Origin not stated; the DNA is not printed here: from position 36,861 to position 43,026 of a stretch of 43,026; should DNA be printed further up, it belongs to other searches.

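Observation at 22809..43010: Single 20,202-nt ORF encoding a 6,733-aa envelope protein of no assignable function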

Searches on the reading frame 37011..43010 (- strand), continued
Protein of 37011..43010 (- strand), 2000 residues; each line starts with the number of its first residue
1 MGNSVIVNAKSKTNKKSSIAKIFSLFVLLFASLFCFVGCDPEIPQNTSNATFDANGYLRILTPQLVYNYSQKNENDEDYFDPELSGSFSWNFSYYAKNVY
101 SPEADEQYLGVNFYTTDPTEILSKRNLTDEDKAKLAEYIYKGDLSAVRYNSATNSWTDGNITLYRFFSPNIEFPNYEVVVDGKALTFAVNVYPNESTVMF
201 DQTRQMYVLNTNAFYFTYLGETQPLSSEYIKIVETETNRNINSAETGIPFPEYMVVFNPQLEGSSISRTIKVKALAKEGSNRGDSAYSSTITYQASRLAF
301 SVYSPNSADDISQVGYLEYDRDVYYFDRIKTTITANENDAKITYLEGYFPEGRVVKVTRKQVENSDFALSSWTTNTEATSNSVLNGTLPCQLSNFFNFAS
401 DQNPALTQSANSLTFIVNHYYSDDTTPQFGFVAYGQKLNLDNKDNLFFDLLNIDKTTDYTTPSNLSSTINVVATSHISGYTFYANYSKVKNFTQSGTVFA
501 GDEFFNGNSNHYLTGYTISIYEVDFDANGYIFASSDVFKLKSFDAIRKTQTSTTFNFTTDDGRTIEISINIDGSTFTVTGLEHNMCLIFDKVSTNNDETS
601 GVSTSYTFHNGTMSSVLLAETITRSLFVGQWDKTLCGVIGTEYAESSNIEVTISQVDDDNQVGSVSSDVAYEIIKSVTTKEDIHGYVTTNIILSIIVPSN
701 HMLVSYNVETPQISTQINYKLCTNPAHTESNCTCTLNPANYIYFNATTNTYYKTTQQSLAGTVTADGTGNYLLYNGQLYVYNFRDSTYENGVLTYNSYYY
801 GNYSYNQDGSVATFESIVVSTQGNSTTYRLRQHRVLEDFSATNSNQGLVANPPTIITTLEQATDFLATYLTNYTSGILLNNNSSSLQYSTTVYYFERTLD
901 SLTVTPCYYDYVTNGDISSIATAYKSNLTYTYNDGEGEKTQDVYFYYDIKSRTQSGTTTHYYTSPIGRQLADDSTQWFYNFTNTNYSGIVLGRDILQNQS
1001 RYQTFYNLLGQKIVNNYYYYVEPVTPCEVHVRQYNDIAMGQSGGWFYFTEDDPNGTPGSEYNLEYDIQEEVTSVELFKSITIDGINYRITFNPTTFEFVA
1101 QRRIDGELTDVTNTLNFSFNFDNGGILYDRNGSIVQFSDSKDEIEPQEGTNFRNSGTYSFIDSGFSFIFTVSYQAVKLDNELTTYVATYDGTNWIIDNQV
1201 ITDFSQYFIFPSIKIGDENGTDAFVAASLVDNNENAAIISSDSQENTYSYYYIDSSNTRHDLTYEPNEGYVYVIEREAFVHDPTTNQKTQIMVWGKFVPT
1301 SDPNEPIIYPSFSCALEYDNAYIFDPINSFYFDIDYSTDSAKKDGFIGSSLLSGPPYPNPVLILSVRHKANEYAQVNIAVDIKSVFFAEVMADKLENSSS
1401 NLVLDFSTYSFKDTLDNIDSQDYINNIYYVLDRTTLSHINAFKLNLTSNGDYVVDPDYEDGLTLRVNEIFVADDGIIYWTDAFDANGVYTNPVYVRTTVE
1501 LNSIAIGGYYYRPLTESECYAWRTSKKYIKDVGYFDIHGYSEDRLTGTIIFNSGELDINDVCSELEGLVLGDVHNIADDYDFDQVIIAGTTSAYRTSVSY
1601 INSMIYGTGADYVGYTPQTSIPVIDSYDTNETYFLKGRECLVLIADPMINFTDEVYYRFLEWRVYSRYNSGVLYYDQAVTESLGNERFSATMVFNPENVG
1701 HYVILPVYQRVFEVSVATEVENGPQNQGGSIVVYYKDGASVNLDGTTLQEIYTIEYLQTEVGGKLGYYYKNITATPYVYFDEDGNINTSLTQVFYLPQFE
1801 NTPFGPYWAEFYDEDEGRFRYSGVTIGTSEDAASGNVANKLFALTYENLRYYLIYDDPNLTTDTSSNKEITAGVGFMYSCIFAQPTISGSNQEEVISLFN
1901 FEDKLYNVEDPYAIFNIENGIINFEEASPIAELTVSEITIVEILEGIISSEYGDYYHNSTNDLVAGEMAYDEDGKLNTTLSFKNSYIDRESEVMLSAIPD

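Call 34: find_related_loci(query=A2, collection=viral_contigs, flank=10000)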
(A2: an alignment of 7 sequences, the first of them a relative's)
Query A2 (401 aa) in viral_contigs; peptide patterns used: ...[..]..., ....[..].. (x = any residue, [..] = any of these).
187 stretches matched a pattern; 42 encode a relative of the query (tblastn E <= 1e-3); 42 distinct loci.
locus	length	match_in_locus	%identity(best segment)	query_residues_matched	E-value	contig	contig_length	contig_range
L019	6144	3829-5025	81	1-401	0e+0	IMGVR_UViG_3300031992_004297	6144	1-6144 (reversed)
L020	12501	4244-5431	71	1-401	0e+0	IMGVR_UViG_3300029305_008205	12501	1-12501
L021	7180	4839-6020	70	1-401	0e+0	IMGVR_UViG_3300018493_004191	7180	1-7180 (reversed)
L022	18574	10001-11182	70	1-401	0e+0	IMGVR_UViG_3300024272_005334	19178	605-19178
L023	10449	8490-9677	67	1-401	0e+0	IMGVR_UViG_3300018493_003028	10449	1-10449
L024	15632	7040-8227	67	1-401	0e+0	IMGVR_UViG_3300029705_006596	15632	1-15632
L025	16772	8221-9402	67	1-401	0e+0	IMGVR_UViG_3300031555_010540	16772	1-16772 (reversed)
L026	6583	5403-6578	69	1-393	0e+0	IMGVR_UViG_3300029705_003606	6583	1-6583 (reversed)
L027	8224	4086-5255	62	1-401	4e-172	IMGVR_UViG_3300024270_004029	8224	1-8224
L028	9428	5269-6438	61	1-401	1e-162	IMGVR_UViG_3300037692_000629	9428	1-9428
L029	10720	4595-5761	60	1-399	1e-155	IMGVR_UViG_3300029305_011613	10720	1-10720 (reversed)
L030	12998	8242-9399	60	1-398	6e-154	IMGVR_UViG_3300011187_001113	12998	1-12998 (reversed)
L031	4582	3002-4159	56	2-400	4e-155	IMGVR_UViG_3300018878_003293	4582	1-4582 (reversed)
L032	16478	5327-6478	59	1-394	4e-151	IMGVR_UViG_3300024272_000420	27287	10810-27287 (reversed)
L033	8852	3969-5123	59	1-396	3e-148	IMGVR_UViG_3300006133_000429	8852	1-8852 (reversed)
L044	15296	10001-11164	50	1-398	3e-129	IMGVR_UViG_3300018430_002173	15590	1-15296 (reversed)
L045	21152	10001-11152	48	1-394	5e-125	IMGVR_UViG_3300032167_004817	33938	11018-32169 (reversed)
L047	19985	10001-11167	48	1-399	9e-115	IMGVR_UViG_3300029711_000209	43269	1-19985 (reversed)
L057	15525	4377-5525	59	1-394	3e-143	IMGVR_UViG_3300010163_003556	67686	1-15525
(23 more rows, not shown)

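Call 38: search_protein_families(library=phrogs, proteins=[L025:10453-11958:+, L025:11968-14358:+, L025:14368-16419:+, L025:9482-9883:+, L025:9880-10452:+, L044:1247-3841:-, L022:13573-14595:+, L022:14369-15826:+, L022:15759-16607:+, L022:17533-18573:+], max_evalue=0.001)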
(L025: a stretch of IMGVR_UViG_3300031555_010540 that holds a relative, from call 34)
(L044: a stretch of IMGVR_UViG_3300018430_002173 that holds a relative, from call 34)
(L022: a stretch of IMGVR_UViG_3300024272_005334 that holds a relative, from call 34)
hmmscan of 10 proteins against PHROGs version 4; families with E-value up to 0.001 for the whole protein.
L025:10453-11958:+ (501 aa): 1 family
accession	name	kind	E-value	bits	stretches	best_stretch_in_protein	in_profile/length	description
phrog_3287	-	head and packaging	1.3e-11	45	1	192-313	170-298/524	virion structural protein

L025:11968-14358:+ (796 aa): 2 families
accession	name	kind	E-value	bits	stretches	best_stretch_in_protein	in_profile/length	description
phrog_5302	-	tail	1.7e-32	113.7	1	312-759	77-510/548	tail protein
phrog_13914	-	unknown function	9.4e-20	71.9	1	460-664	106-304/448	-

L025:14368-16419:+ (683 aa): 0 families

L025:9482-9883:+ (133 aa): 0 families

L025:9880-10452:+ (190 aa): 0 families

L044:1247-3841:- (864 aa): 0 families

L022:13573-14595:+ (340 aa): 0 families

L022:14369-15826:+ (485 aa): 0 families

L022:15759-16607:+ (282 aa): 0 families

L022:17533-18573:+ (347 aa): 0 families

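Call 39: search_protein_families(library=pfam, proteins=[L025:10453-11958:+, L025:11968-14358:+, L025:14368-16419:+, L025:9482-9883:+, L025:9880-10452:+, L044:1247-3841:-, L022:13573-14595:+, L022:14369-15826:+, L022:15759-16607:+, L022:17533-18573:+], max_evalue=0.01)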
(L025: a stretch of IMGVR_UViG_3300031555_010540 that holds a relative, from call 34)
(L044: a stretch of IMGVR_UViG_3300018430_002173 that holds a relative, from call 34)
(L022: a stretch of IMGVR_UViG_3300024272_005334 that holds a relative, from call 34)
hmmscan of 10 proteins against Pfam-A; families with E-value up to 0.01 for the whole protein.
L025:10453-11958:+ (501 aa): 0 families

L025:11968-14358:+ (796 aa): 0 families

L025:14368-16419:+ (683 aa): 1 family
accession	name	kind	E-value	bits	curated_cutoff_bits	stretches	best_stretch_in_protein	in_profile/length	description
PF09826.15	Beta_propel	-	2.5e-05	23.8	22.4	1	323-405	16-98/495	Beta propeller domain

L025:9482-9883:+ (133 aa): 0 families

L025:9880-10452:+ (190 aa): 0 families

L044:1247-3841:- (864 aa): 1 family
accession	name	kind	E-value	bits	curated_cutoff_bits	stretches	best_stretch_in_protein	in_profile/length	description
PF01436.27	NHL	-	0.00051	20.4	20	0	362-376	13-27/28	NHL repeat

L022:13573-14595:+ (340 aa): 0 families

L022:14369-15826:+ (485 aa): 0 families

L022:15759-16607:+ (282 aa): 1 family
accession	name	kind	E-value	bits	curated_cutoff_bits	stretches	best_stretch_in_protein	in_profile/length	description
PF22208.1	Cas_Csm6_CARF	-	0.0049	17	27.5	0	137-166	5-34/106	Cas_Csm6 CARF domain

L022:17533-18573:+ (347 aa): 0 families
